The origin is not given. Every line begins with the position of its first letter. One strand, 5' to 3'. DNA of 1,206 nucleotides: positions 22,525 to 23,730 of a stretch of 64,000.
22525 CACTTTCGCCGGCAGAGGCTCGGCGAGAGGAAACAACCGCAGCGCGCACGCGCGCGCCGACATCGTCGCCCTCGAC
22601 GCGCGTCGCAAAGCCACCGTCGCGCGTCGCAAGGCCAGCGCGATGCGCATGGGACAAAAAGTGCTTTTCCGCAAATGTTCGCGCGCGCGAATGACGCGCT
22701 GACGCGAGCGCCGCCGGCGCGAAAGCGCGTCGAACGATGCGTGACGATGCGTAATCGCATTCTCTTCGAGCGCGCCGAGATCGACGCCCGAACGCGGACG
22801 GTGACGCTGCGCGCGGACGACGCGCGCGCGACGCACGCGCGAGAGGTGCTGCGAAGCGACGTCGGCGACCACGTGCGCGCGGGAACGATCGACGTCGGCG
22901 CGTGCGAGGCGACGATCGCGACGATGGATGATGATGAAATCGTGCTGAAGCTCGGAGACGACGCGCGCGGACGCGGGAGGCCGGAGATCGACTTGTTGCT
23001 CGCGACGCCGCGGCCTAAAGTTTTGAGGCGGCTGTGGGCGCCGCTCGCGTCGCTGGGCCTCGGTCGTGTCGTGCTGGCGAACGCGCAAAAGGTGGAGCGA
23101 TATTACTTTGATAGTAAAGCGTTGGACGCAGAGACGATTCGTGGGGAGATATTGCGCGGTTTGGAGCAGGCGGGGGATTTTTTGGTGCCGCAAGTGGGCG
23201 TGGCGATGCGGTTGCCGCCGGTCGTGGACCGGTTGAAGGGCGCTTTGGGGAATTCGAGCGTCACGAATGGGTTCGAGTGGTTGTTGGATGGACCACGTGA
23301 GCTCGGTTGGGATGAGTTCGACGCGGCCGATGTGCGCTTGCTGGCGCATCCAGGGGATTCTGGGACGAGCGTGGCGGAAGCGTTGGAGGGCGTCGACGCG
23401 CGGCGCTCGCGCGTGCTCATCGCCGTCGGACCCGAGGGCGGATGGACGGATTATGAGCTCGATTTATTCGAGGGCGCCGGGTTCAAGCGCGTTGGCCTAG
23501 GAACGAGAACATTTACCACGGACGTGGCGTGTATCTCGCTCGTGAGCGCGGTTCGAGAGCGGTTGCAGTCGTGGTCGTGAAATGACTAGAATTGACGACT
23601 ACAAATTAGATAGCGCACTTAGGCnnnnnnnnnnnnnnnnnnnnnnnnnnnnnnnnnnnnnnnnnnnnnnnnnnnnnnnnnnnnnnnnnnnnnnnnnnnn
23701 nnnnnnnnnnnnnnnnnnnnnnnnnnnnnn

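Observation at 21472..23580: Head-to-head pair of bacterial-type rRNA-modification enzymes (RluA-family pseudouridine synthase and RsmE m3U methyltransferase) sharing a 159-bp bidirectional promoter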

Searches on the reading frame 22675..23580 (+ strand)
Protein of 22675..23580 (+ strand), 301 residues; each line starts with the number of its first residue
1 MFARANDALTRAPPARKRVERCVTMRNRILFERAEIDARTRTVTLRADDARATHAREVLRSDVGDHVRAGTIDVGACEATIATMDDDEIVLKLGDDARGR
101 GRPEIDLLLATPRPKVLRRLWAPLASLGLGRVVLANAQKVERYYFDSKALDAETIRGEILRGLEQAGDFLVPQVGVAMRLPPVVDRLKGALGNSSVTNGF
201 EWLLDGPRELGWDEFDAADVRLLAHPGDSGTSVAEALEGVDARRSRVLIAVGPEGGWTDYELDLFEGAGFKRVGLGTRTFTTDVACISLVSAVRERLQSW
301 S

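Call 5: search_protein_families(library=pfam, proteins=[window:22675-23580:+], max_evalue=0.01)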
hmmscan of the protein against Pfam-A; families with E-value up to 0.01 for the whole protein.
window:22675-23580:+ (301 aa): 2 families
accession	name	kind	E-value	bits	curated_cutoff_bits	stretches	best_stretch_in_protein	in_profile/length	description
PF04452.19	Methyltrans_RNA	-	1.4e-21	77.2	23.9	1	103-293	4-164/165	RNA methyltransferase domain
PF20260.4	PUA_4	-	0.00043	20.7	23.9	1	48-93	2-47/48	RNA methyltransferase PUA domain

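Call 6: search_protein_families(library=ncbifam, proteins=[window:22675-23580:+], max_evalue=0.01)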
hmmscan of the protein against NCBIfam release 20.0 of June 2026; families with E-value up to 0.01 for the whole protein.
window:22675-23580:+ (301 aa): 19 families
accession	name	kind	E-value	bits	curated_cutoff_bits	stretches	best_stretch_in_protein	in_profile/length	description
NF008700.0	PRK11713.5-4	equivalog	3.8e-49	167.3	252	2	27-191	2-164/237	16S rRNA (uracil(1498)-N(3))-methyltransferase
NF008699.0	PRK11713.5-2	equivalog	1.5e-41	142.6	265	2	27-186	2-160/258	16S rRNA (uracil(1498)-N(3))-methyltransferase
TIGR00046.1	TIGR00046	subfamily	1.9e-16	60.1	41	1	244-298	184-238/240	RsmE family RNA methyltransferase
NF008711.0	PRK11713.7-6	equivalog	3.3e-14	53.2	304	1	234-292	179-237/244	16S rRNA (uracil(1498)-N(3))-methyltransferase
NF008692.0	PRK11713.1-5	equivalog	6.1e-14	52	196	1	43-296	18-242/246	16S rRNA (uracil(1498)-N(3))-methyltransferase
NF008709.0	PRK11713.7-4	equivalog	7.8e-14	51.7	292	1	218-293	164-238/246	16S rRNA (uracil(1498)-N(3))-methyltransferase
NF008691.0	PRK11713.1-4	equivalog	1.2e-11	44.2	279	1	233-293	185-244/252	16S rRNA (uracil(1498)-N(3))-methyltransferase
NF008706.0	PRK11713.7-1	equivalog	1.5e-11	44.6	273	1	219-293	157-226/232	16S rRNA (uracil(1498)-N(3))-methyltransferase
NF008696.0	PRK11713.3-5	equivalog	4.7e-11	42.5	234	2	228-300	172-245/248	16S rRNA (uracil(1498)-N(3))-methyltransferase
NF008701.0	PRK11713.5-5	equivalog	5.1e-11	42.4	215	1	243-295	175-227/228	16S rRNA (uracil(1498)-N(3))-methyltransferase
NF008697.0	PRK11713.4-1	equivalog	5.8e-11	42.1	234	1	238-297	184-246/250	16S rRNA (uracil(1498)-N(3))-methyltransferase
NF008703.0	PRK11713.6-2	equivalog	1e-10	41.2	291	1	243-288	185-230/242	16S rRNA (uracil(1498)-N(3))-methyltransferase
NF008693.0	PRK11713.2-3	equivalog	2.3e-09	36.8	210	1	235-300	179-245/246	16S rRNA (uracil(1498)-N(3))-methyltransferase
NF008694.0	PRK11713.3-2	equivalog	2.9e-09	36.6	234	1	235-296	180-240/245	16S rRNA (uracil(1498)-N(3))-methyltransferase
NF008707.0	PRK11713.7-2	equivalog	7.7e-08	31.9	327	1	215-294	169-250/255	16S rRNA (uracil(1498)-N(3))-methyltransferase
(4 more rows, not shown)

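Call 7: find_homologous_proteins(query=window:22675-23580:+)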
Query window:22675-23580:+ (301 aa): 1315 proteins with E <= 0.001 among 8000 candidates; the best 120 are listed.
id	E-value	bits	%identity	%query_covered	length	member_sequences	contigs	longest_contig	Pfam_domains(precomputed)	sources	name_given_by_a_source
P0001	6.2e-190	648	99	100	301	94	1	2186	PF04452.20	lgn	-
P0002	3.0e-113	396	69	90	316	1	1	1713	PF04452.20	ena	-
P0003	4.4e-112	392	68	90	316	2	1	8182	PF04452.20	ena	-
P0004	7.8e-112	392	69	92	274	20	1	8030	PF04452.20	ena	-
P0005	4.1e-111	389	69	92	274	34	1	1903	PF04452.20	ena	-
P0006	6.4e-111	389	68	90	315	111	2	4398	PF04452.20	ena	-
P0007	3.3e-108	380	65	96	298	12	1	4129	PF04452.20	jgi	-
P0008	9.3e-107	375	64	96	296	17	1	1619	PF04452.20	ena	-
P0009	1.1e-103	365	62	98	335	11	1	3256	PF04452.20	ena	-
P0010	2.2e-103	364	64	96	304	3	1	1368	PF04452.20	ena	-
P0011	1.1e-102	362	64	92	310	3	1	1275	PF04452.20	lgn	-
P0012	7.9e-99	349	64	92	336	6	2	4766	PF04452.20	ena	-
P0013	1.5e-98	348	63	90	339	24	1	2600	PF04452.20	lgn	-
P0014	3.3e-97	344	59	96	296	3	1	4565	PF04452.20,PF20260.5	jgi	-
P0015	4.6e-90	320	77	66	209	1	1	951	PF04452.20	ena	-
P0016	4.5e-59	218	43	92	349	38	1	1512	PF04452.20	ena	-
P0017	1.2e-56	211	40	95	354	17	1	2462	PF04452.20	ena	-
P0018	3.7e-53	199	45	87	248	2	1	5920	PF04452.20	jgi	jgi:16S rRNA (uracil1498-N3)-methyltransferase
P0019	5.0e-53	199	42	86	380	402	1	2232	PF04452.20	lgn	-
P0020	5.1e-53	199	39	92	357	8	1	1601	PF04452.20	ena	-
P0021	5.6e-53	198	39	100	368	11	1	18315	PF04452.20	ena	-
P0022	7.1e-53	198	40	92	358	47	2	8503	PF04452.20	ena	-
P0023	2.9e-52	196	44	91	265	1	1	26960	PF04452.20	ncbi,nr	ncbi:MAG: 16S rRNA (uracil(1498)-N(3))-methyltransferase [Kiritimatiellae bacterium]|nr:16S rRNA (ur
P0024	3.1e-52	196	42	86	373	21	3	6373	PF04452.20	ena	-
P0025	3.3e-52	196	39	92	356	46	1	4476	PF04452.20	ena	-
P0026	6.2e-52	195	43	86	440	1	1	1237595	PF04452.20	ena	-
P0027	9.3e-52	194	40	92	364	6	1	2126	PF04452.20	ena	-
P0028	1.2e-51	194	41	91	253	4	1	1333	PF04452.20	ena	-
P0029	1.4e-51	194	42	91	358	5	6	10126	PF04452.20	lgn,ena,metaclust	metaclust:\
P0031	1.8e-51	193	47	81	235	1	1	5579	PF04452.20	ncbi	-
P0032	1.8e-51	193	39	97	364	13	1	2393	PF04452.20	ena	-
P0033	2.7e-51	193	44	95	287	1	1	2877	PF04452.20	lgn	-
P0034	6.2e-51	192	46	86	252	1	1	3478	PF04452.20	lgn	-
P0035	6.9e-51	192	36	96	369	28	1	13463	PF04452.20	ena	-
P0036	9.3e-51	191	43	91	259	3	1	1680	PF04452.20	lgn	-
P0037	9.6e-51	191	38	97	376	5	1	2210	PF04452.20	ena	-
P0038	1.0e-50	191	43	89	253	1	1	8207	PF04452.20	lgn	-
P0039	1.6e-50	190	42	89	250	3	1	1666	PF04452.20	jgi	-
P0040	2.5e-50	190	38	92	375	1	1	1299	PF04452.20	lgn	-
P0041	3.2e-50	189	43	89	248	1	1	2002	PF04452.20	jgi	jgi:16S rRNA (uracil1498-N3)-methyltransferase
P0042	3.6e-50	189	46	90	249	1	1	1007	PF04452.20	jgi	-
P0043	3.8e-50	189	41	92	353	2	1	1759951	PF04452.20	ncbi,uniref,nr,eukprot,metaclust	ncbi:predicted protein [Micromonas commoda]|uniref:16S rRNA (uracil(1498)-N(3))-methyltransferase n=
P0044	4.9e-50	189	38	92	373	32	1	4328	PF04452.20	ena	-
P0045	6.0e-50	188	41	88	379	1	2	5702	PF04452.20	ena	-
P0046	8.3e-50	188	38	97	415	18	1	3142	PF04452.20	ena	-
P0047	8.6e-50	188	39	92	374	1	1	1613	PF04452.20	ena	-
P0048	8.8e-50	188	41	88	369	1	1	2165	PF04452.20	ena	-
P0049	9.8e-50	188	42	87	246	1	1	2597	PF04452.20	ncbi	-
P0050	1.2e-49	188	38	100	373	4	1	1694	PF04452.20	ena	-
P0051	1.3e-49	187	38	92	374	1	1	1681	PF04452.20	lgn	-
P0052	1.6e-49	187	41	89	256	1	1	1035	PF04452.20,PF20260.5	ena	-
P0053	2.0e-49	187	44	90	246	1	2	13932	PF04452.20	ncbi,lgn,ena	-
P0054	2.0e-49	187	39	92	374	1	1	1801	PF04452.20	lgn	-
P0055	2.5e-49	186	42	87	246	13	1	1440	PF04452.20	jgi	jgi:RsmE family RNA methyltransferase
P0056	3.1e-49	186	39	96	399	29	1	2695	PF04452.20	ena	-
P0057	3.3e-49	186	43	89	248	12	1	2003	PF04452.20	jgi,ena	-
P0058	3.4e-49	186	40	97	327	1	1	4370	PF04452.20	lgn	-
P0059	3.5e-49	186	42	90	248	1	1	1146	PF04452.20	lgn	-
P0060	3.8e-49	186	44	88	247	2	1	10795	PF04452.20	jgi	jgi:RsmE family RNA methyltransferase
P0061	4.2e-49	186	37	97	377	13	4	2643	PF04452.20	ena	-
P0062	4.4e-49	186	40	91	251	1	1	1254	PF04452.20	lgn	-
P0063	4.4e-49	186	42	87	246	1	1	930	PF04452.20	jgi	jgi:16S rRNA (uracil1498-N3)-methyltransferase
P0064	6.4e-49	185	42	99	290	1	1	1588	PF04452.20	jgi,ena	-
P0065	9.5e-49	185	41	88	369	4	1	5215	PF04452.20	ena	-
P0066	1.4e-48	184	38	92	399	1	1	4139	PF04452.20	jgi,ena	-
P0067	1.6e-48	184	44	91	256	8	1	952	PF04452.20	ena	-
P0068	1.7e-48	184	41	86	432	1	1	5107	PF04452.20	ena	-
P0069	2.1e-48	183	42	91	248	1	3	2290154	PF04452.20,PF20260.5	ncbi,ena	-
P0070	2.2e-48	183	40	90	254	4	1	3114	PF04452.20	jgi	-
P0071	2.4e-48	183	42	89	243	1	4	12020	PF04452.20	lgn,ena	-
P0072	2.5e-48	183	43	87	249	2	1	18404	PF04452.20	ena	-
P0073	2.9e-48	183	43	87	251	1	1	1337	PF04452.20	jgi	jgi:RsmE family RNA methyltransferase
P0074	3.0e-48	183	40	89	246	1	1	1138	PF04452.20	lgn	-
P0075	4.5e-48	182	41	95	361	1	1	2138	PF04452.20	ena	-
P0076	4.9e-48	182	41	89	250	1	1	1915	PF04452.20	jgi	jgi:RsmE family RNA methyltransferase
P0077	5.5e-48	182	40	88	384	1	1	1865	PF04452.20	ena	-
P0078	6.2e-48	182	43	87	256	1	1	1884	PF04452.20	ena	-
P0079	6.2e-48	182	43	91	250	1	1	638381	PF04452.20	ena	-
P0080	6.5e-48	182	44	87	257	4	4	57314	PF04452.20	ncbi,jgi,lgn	-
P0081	6.6e-48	182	42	90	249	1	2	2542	PF04452.20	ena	-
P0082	7.6e-48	182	43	90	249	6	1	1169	PF04452.20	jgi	jgi:16S rRNA (uracil1498-N3)-methyltransferase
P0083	7.7e-48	182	42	91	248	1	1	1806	PF04452.20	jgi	jgi:RsmE family RNA methyltransferase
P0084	7.8e-48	182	41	88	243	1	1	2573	PF04452.20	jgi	jgi:16S rRNA (uracil1498-N3)-methyltransferase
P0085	7.9e-48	182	40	89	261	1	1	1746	PF04452.20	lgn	-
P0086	7.9e-48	182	42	90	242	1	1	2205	PF04452.20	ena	-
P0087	8.0e-48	181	43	90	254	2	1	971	PF04452.20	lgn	-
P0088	8.8e-48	181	41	91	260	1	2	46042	PF04452.20,PF20260.5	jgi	jgi:RsmE family RNA methyltransferase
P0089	9.2e-48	181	41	81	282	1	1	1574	PF04452.20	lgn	-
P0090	9.6e-48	181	40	88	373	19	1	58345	PF04452.20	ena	-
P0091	1.2e-47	181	42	89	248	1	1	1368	PF04452.20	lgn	-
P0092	1.3e-47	181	43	90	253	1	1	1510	PF04452.20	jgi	-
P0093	1.5e-47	181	43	87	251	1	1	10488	PF04452.20,PF20260.5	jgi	jgi:16S rRNA (uracil1498-N3)-methyltransferase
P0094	1.6e-47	181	40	89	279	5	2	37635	PF04452.20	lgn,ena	-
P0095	1.6e-47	181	41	93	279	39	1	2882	PF04452.20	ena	-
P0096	1.9e-47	180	42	91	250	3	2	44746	PF04452.20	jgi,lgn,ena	-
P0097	2.0e-47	180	41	91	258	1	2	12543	PF04452.20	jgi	jgi:16S rRNA (uracil1498-N3)-methyltransferase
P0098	2.0e-47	180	41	90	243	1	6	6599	PF04452.20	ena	-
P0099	2.0e-47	180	42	87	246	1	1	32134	PF04452.20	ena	-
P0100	2.4e-47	180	44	87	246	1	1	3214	PF04452.20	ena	-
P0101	2.4e-47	180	41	90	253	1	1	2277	PF04452.20,PF20260.5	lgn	-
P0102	2.4e-47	180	44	87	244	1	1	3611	PF04452.20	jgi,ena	-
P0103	2.5e-47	180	42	91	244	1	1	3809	PF04452.20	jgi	-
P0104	3.4e-47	179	39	87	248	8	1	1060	PF04452.20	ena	-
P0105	3.6e-47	179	40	90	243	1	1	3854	PF04452.20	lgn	-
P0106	4.1e-47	179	39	91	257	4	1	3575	PF04452.20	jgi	jgi:RsmE family RNA methyltransferase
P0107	5.2e-47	179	42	89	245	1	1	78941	PF04452.20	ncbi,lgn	-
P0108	5.5e-47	179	43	90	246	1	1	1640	PF04452.20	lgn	-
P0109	6.4e-47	179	42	87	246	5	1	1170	PF04452.20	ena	-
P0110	6.4e-47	179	43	91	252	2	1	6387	PF04452.20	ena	-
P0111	7.0e-47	178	40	82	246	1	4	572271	PF04452.20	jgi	jgi:16S rRNA (uracil1498-N3)-methyltransferase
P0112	7.4e-47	178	43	89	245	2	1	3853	PF04452.20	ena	-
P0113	8.1e-47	178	41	91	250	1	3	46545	PF04452.20,PF20260.5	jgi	-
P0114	8.2e-47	178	41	89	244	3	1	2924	PF04452.20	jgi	-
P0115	8.4e-47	178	43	90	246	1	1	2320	PF04452.20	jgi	jgi:RsmE family RNA methyltransferase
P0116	8.5e-47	178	41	87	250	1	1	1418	PF04452.20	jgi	jgi:RsmE family RNA methyltransferase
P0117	9.3e-47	178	42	91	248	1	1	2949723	PF04452.20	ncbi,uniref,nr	ncbi:16S rRNA (uracil(1498)-N(3))-methyltransferase [Kiritimatiella glycovorans]|uniref:Ribosomal RN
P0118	9.6e-47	178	42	87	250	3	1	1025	PF04452.20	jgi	-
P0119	9.6e-47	178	47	65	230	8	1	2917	PF04452.20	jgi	jgi:16S rRNA U1498 N3-methylase RsmE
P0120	9.8e-47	178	41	91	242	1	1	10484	PF04452.20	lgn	-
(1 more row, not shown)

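Call 12: find_encoding_contigs(protein=P0043, flank=8000, max_places=3)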
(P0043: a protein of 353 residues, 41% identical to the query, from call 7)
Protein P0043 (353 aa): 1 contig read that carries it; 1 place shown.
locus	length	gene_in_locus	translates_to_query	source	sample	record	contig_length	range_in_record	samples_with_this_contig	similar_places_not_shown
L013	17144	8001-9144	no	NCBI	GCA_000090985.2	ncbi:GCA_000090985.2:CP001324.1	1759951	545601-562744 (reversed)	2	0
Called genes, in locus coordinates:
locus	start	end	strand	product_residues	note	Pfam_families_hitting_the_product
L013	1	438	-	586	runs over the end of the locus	PF13640:2OG-FeII_Oxy_3, PF13661:2OG-FeII_Oxy_4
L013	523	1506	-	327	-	PF00849:PseudoU_synth_2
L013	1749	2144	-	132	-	PF08294:TIM21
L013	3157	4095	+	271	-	-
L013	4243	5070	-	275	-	-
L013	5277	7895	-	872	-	PF11559:ADIP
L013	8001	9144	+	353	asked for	PF04452:Methyltrans_RNA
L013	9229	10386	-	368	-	PF08325:WLM, PF00641:Zn_ribbon_RanBP (weak)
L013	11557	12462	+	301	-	PF03372:Exo_endo_phos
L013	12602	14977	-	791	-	PF24681:Kelch_KLHDC2_KLHL20_DRC7 (faint), PF13415:Beta-prop_FBX42 (weak)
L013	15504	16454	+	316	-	PF01612:DNA_pol_A_exo1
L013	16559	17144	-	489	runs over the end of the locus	PF00076:RRM_1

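Call 23: find_encoding_contigs(protein=P0090, flank=8000, max_places=2)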
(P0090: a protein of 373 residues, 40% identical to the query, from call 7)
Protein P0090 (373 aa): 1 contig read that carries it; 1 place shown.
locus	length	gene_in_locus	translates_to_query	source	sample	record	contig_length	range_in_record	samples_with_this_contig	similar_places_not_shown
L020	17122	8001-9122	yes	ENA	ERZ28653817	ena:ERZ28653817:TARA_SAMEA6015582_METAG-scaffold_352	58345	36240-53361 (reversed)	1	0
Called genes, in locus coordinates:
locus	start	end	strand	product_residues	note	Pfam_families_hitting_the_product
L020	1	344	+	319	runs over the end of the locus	PF04564:U-box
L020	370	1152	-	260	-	PF00849:PseudoU_synth_2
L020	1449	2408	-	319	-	PF08294:TIM21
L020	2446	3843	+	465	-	PF03152:UFD1_N1, PF24842:UFD1_N2, PF00789:UBX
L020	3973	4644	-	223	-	-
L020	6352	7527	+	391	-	-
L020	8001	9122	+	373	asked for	PF04452:Methyltrans_RNA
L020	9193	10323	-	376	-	PF08325:WLM, PF00641:Zn_ribbon_RanBP (weak)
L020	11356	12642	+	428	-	PF02037:SAP, PF03372:Exo_endo_phos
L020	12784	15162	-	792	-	PF13415:Beta-prop_FBX42 (faint), PF24681:Kelch_KLHDC2_KLHL20_DRC7 (weak)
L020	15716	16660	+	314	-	PF01612:DNA_pol_A_exo1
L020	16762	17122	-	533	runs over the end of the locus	PF00076:RRM_1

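Call 30: search_solved_structures(query=window:22675-23580:+, max_evalue=0.001)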
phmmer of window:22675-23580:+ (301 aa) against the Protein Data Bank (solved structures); distinct sequences matched with E-value up to 0.001: 4.
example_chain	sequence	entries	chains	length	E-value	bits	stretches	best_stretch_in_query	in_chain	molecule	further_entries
4j3c_A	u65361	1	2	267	1.8e-05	27.7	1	226-300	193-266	Ribosomal RNA small subunit methyltransferase E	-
5vm8_A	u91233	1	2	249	5.2e-05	26.1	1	245-294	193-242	Ribosomal RNA small subunit methyltransferase E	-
5o95_A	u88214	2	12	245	5.7e-05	26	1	245-293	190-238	Ribosomal RNA small subunit methyltransferase E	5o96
1v6z_A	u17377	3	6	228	7.5e-05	25.6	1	234-291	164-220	hypothetical protein TTHA0657 | methyl transferase | Putative uncharacterized protein TTHA0657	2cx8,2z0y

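Call 38: find_encoding_contigs(protein=P0001, flank=5000, max_places=6)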
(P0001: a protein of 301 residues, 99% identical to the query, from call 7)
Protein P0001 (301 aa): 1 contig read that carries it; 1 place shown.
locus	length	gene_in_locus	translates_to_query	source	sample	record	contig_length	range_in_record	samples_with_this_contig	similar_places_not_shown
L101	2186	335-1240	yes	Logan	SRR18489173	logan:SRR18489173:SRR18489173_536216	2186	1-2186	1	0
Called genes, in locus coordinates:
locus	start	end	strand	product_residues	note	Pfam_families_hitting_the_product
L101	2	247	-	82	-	?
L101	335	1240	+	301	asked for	PF04452:Methyltrans_RNA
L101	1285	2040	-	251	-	PF04893:Yip1 (weak)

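Call 57: find_related_loci(query=A2, collection=genome_contigs, flank=3000)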
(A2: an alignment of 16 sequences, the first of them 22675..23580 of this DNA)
Query A2 (301 aa) in genome_contigs; peptide patterns used: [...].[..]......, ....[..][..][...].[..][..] (x = any residue, [..] = any of these).
600 stretches matched a pattern (row limit reached: there are more); 444 encode a relative of the query (tblastn E <= 1e-3); the best 80 are kept; 80 distinct loci.
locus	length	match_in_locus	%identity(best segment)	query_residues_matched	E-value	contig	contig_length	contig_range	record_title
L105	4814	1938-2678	42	24-299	3e-51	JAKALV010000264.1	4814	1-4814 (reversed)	MAG: Acidobacteria bacterium isolate WY5.bin136 NODE_36506_length_4814_cov_2.343717, whole genome shotgun sequence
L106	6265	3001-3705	43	27-293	5e-50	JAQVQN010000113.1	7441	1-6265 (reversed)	MAG: Kiritimatiellae bacterium isolate STF1_228 NODE_35382_length_7441_cov_4.315012_Sandtown_F1, whole genome shotgun se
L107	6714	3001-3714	40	29-297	5e-49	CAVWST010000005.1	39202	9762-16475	MAG: uncultured Acidobacteriota bacterium isolate MFD05454.bin.2.212 genome assembly, contig: contig_118475, whole genom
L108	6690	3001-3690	43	27-287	9e-49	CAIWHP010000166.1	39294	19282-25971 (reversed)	MAG: uncultured Lentisphaerae bacterium isolate Loclat_bin-07389 genome assembly, contig: bin-07389:166/280, whole genom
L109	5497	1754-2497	37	27-301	2e-48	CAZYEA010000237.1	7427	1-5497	MAG TPA_asm: uncultured Acidobacteriota bacterium isolate SRP342105_co1_264 genome assembly, contig: NODE_14022_length_7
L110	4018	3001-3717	37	27-297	1e-48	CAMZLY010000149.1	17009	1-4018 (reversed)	uncultured bacterium isolate RB_MAG_00009 genome assembly, contig: RB_MAG_00009_000000000001, whole genome shotgun seque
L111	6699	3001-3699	36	37-299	4e-47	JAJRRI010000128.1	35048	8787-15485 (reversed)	MAG: Verrucomicrobia bacterium isolate Dive100_bin2.72 k141_635477, whole genome shotgun sequence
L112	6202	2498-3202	38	27-291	1e-45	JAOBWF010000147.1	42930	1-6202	MAG: Acidobacteria bacterium isolate RYN_30 scaffold_3321861, whole genome shotgun sequence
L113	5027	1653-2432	39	10-294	1e-45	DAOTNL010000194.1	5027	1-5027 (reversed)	MAG TPA_asm: Kiritimatiellia bacterium isolate AMR_MDS_2896 NODE_13819_length_5027_cov_4.601770, whole genome shotgun se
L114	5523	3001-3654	38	49-295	2e-45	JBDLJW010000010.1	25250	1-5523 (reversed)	MAG: Verrucomicrobiota bacterium isolate MAG112 MAG112_10, whole genome shotgun sequence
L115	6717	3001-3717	36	27-295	1e-45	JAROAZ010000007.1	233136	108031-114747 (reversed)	Pontiellaceae bacterium B12227 scaffold_7_length=233137, whole genome shotgun sequence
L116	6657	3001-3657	38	49-295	4e-45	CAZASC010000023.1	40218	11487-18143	MAG TPA_asm: uncultured Victivallales bacterium isolate binchicken_co3_499 genome assembly, contig: NODE_2885_length_402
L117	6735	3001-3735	37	27-301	1e-44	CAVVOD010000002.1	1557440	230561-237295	MAG: uncultured Acidobacteriota bacterium isolate MFD04212.bin.1.190 genome assembly, contig: contig_5101, whole genome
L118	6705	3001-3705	41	27-294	3e-44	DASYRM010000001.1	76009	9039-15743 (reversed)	MAG TPA_asm: Vicinamibacterales bacterium isolate SMAG_U4511 k141_2286305, whole genome shotgun sequence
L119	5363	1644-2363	36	27-297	1e-43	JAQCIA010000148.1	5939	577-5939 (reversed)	MAG: Verrucomicrobia bacterium isolate casp40-mb.267 NODE_30856_length_5939_cov_0.043493, whole genome shotgun sequence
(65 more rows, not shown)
